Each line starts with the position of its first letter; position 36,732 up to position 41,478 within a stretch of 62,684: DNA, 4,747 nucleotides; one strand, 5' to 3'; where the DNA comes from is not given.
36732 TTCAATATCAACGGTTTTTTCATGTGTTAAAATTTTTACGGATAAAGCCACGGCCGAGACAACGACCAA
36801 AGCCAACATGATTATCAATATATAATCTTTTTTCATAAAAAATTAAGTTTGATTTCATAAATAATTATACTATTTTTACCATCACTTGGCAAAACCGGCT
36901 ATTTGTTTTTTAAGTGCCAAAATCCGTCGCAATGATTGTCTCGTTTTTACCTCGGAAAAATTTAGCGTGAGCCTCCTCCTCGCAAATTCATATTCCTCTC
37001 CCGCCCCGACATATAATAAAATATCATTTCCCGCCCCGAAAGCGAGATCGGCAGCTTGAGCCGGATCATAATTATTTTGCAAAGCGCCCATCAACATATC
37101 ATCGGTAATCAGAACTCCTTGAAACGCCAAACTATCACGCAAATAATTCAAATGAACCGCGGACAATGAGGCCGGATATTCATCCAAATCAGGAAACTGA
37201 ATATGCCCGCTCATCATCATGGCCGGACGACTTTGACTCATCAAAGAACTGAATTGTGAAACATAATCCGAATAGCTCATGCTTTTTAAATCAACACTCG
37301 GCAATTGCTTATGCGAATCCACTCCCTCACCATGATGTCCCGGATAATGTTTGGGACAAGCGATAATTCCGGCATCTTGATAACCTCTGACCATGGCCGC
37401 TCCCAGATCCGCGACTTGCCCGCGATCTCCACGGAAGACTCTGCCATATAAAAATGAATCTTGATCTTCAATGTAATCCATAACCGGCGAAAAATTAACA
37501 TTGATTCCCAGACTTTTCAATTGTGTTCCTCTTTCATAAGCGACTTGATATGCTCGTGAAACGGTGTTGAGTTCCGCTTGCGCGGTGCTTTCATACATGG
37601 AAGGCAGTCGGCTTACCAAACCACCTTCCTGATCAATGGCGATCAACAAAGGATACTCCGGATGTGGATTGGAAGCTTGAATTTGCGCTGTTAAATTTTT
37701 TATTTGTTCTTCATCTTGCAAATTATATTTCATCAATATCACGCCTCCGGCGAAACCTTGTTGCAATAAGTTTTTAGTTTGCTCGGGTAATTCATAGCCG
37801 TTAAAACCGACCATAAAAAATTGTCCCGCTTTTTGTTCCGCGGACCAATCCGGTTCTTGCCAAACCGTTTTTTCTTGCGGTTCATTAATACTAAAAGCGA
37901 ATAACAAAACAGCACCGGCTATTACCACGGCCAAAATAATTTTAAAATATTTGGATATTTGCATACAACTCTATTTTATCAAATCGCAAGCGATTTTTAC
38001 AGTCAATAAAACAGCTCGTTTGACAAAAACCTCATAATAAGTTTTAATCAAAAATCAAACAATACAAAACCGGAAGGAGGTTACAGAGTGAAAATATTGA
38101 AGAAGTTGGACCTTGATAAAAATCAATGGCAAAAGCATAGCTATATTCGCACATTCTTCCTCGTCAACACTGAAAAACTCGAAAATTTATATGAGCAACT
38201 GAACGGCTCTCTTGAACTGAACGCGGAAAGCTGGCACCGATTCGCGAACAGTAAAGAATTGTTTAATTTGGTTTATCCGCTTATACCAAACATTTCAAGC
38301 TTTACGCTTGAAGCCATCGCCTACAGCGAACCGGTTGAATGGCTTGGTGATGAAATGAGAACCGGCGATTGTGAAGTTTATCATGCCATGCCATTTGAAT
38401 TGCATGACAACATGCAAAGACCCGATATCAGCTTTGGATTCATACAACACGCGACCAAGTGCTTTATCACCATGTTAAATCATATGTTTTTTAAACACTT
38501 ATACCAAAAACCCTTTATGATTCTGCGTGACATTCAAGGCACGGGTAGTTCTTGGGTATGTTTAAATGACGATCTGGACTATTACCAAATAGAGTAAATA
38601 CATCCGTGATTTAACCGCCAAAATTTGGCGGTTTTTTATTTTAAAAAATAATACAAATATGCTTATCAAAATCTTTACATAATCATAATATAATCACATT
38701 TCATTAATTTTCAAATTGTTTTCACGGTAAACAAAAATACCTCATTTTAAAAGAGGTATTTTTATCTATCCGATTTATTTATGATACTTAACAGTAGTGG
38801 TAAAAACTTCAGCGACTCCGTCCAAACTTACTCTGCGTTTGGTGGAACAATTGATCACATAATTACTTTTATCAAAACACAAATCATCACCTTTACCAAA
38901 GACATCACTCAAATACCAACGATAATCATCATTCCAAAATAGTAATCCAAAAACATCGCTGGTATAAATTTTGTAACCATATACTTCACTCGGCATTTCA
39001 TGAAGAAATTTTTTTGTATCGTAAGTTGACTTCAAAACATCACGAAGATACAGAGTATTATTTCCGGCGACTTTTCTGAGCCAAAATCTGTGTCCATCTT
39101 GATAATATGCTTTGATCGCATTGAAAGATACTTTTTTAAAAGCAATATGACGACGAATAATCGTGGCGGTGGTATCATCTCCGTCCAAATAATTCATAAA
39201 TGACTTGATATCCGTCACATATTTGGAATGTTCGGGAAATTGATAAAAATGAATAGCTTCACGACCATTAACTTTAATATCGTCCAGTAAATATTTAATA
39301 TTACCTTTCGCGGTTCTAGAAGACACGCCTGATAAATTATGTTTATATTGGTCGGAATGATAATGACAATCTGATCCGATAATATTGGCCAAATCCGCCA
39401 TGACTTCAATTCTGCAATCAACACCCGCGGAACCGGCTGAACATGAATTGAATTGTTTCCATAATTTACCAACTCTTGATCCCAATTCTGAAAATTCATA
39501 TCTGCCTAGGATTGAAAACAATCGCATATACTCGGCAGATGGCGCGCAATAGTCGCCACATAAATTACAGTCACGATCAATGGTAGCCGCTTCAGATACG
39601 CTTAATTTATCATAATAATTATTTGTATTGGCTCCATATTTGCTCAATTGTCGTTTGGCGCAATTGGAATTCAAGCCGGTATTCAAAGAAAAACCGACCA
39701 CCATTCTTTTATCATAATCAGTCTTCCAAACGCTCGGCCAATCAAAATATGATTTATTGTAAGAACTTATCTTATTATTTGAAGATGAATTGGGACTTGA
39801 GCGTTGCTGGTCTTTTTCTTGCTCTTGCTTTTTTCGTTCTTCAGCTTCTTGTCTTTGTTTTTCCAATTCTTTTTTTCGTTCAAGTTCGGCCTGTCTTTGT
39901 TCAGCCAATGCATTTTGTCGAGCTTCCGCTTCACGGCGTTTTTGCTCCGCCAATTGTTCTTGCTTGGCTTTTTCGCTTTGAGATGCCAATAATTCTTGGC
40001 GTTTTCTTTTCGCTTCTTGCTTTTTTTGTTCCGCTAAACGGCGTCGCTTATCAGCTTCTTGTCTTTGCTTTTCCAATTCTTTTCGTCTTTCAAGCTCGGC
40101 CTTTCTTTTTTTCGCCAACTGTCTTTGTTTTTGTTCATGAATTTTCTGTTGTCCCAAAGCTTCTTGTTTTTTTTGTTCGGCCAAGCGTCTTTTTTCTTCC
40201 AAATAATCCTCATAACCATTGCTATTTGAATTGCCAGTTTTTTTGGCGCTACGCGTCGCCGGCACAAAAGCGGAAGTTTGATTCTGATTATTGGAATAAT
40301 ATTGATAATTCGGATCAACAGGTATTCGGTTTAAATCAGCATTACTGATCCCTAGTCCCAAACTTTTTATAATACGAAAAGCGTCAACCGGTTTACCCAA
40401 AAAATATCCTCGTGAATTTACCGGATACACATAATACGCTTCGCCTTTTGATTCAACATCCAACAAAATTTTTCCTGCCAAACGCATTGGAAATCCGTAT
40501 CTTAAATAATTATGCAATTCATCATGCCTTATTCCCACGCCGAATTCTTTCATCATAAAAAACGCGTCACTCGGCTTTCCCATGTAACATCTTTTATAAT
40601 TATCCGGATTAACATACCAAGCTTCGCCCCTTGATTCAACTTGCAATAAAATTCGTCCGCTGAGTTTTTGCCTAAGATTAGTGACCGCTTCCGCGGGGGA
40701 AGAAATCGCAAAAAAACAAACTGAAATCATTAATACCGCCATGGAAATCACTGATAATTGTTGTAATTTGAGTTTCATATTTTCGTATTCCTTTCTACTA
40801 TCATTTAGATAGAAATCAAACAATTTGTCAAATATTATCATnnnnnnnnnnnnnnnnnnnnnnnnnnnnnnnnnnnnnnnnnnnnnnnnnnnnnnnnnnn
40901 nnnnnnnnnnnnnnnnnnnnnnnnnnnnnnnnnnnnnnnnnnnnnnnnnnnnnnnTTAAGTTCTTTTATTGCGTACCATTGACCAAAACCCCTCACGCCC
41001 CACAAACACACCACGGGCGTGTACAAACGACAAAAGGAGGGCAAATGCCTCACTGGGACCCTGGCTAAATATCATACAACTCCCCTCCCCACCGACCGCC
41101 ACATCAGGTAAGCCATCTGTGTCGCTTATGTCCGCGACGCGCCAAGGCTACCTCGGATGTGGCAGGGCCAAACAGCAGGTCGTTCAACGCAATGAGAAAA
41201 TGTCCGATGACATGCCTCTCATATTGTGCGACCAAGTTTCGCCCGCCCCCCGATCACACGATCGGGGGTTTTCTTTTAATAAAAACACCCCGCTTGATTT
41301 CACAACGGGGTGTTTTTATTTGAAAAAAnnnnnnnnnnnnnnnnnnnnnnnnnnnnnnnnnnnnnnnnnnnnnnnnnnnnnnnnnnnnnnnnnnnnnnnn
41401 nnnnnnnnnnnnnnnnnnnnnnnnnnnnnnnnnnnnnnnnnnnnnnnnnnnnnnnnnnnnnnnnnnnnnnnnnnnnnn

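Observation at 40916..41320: Promoter-to-terminator GC-rich intergenic transcript with nested helices: candidate structured RNA of unknown class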

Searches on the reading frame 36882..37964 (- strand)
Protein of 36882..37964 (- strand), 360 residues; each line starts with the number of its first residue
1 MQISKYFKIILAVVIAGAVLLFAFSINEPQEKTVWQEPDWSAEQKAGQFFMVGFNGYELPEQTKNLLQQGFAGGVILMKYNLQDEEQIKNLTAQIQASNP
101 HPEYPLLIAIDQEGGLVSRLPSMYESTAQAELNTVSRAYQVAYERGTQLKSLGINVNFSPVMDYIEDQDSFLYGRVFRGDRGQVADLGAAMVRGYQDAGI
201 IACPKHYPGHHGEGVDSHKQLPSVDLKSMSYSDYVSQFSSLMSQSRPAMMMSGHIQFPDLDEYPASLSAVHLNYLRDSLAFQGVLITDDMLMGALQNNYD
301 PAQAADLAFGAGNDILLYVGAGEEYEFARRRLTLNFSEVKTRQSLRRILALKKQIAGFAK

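Call 28: search_protein_families(library=pfam, proteins=[window:36882-37964:-], max_evalue=0.01)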
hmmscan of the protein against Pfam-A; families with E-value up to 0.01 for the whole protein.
window:36882-37964:- (360 aa): 1 family
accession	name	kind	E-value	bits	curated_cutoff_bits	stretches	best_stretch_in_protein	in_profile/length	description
PF00933.27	Glyco_hydro_3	-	2e-51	175.8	27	1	43-322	3-285/316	Glycosyl hydrolase family 3 N terminal domain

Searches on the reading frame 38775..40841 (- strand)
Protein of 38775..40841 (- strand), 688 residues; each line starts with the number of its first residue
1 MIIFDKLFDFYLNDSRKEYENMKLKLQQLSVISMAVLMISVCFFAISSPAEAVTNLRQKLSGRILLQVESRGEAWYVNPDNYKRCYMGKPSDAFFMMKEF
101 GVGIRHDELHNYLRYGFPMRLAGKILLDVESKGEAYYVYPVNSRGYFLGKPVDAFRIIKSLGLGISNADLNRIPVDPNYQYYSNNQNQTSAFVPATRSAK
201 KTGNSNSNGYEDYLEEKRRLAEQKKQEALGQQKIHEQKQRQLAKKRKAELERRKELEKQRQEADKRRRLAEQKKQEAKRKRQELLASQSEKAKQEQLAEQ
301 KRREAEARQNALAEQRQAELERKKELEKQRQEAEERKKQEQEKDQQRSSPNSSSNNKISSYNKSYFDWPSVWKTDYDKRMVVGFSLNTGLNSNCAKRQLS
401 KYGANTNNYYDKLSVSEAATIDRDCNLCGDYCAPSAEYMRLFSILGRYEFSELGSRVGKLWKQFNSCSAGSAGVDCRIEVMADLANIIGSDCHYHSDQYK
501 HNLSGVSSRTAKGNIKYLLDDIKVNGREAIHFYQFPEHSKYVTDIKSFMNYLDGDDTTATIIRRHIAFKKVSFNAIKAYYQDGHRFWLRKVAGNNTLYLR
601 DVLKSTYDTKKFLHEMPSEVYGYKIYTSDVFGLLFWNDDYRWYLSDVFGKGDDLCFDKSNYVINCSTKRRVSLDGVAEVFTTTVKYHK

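Call 28: search_protein_families(library=pfam, proteins=[window:38775-40841:-], max_evalue=0.01)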
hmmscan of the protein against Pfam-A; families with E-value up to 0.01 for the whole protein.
window:38775-40841:- (688 aa): 1 family
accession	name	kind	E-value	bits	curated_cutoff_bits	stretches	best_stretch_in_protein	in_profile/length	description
PF05262.16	Borrelia_P83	-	0.0011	17.9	33.6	1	211-349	191-324/489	Borrelia P83/100 protein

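Call 53: find_homologous_proteins(query=window:38775-40841:-, max_evalue=0.00001)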
Query window:38775-40841:- (688 aa): 420 proteins with E <= 0.00001 among 8000 candidates; the best 120 are listed.
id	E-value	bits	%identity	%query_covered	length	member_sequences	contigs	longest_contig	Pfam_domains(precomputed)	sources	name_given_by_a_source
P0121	0.0e+0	1515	100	97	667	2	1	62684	-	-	-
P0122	7.3e-45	172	50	25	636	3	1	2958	-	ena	-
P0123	5.9e-44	169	35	18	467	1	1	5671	-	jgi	-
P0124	6.6e-44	169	59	21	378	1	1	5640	PF11611.14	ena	-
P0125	1.5e-42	164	52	22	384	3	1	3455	-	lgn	-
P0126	1.5e-42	164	46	29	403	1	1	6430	PF09992.15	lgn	-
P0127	3.0e-42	163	47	22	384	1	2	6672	-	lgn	-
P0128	8.0e-41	158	52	22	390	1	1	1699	PF13365.13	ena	-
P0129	1.0e-40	158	55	21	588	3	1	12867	PF07603.18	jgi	-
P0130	1.8e-40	157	58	18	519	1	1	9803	-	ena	-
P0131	2.1e-40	157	61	17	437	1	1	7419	-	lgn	-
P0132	2.8e-40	157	57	18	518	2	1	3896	-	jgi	-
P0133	3.5e-40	156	60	17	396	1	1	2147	-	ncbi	-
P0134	1.5e-39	154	59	17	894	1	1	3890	PF13365.13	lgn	-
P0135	2.5e-39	153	59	17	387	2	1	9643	-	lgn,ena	-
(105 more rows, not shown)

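Call 60: list_cluster_members(proteins=[P0121, P0001])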
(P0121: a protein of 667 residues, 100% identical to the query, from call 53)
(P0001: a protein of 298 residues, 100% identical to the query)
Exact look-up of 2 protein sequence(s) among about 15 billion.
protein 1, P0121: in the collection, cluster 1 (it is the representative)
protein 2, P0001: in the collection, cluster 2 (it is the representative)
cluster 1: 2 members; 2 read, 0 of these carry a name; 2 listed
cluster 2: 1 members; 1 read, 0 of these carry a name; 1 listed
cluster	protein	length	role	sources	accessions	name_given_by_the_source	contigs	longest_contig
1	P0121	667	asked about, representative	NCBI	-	-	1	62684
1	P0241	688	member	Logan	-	-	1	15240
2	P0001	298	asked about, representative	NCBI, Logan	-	-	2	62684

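Call 61: find_encoding_contigs(protein=P0241, flank=6000, max_places=5)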
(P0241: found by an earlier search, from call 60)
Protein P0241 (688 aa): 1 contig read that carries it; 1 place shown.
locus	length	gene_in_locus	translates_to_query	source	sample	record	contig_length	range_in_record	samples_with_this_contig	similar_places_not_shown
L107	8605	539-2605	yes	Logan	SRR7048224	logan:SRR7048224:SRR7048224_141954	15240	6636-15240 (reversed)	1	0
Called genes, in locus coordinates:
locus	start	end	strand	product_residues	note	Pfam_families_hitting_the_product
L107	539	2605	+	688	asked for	-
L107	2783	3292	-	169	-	-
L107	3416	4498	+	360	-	PF00933:Glyco_hydro_3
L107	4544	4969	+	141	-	PF03891:DUF333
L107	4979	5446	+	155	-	PF03073:TspO_MBR (weak)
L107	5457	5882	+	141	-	PF18920:DUF5671 (faint)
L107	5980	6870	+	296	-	-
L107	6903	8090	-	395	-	PF05496:RuvB_N, PF14532:Sigma54_activ_2 (weak), PF07724:AAA_2 (weak), PF13173:AAA_14 (weak), PF00004:AAA, PF07728:AAA_5, PF16193:AAA_assoc_2, PF12002:MgsA_C, +1 more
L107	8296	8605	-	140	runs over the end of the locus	PF01475:FUR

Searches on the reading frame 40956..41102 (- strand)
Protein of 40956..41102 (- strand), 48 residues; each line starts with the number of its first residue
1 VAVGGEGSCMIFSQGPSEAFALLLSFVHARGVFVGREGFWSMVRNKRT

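Call 88: search_protein_families(library=pfam, proteins=[window:40956-41102:-], max_evalue=1)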
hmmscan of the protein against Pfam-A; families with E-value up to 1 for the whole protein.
window:40956-41102:- (48 aa): 0 families

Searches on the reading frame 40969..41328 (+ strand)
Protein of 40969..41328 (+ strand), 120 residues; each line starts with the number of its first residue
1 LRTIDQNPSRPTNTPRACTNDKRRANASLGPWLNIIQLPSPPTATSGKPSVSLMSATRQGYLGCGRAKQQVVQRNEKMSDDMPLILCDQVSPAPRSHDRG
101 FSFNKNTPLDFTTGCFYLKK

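Call 12: find_homologous_proteins(query=window:40969-41328:+, max_evalue=0.01)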
Query window:40969-41328:+: 6 candidates shared short words with the query, none scored E <= 0.01.

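Call 88: search_protein_families(library=pfam, proteins=[window:40969-41328:+], max_evalue=1)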
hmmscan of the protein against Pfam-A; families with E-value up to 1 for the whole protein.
window:40969-41328:+ (120 aa): 0 families

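Call 95: search_protein_representatives(protein=window:40969-41328:+)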
Query: 120 residues. Proteins with E-value up to 0.001 (for the whole library): 0; up to 1e-10: 0; up to 1e-30: 0. The best 0 are listed.
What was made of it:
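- It has no hit in 5.8 billion or 1.84 billion proteins, or in Pfam (calls 12, 95, 88).
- Tried and rejected: The 120-aa frame has no relatives (calls 12, 95).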
